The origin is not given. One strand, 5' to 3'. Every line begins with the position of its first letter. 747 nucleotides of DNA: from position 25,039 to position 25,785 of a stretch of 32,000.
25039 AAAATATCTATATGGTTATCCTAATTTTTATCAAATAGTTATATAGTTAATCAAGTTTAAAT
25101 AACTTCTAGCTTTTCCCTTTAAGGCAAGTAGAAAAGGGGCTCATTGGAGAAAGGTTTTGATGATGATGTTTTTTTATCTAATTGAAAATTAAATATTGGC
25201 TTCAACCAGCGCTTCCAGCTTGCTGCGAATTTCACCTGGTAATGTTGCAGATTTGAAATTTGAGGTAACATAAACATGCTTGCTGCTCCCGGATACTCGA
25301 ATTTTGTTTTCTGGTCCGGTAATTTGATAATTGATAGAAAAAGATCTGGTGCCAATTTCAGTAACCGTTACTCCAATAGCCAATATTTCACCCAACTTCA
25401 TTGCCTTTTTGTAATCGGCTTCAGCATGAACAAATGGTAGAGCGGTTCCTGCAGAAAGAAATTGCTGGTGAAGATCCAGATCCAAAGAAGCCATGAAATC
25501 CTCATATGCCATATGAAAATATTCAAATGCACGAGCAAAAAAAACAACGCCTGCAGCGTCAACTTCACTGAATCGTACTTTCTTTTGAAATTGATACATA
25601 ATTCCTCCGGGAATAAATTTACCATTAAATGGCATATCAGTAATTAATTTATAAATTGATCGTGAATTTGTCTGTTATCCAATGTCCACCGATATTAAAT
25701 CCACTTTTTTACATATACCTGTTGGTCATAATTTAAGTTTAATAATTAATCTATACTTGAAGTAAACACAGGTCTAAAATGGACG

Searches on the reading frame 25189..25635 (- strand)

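Call 7: search_protein_families(library=pfam, proteins=[window:25189-25635:-], max_evalue=0.00001)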
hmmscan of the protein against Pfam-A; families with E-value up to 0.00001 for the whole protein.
window:25189-25635:- (148 aa): 2 families
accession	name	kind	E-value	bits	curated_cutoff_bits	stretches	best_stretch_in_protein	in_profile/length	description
PF13279.12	4HBT_2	-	2.4e-13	51.1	25.5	1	20-140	1-122/122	Thioesterase-like superfamily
PF03061.28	4HBT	-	5.5e-08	33.5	20.6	1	29-106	2-71/79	Thioesterase superfamily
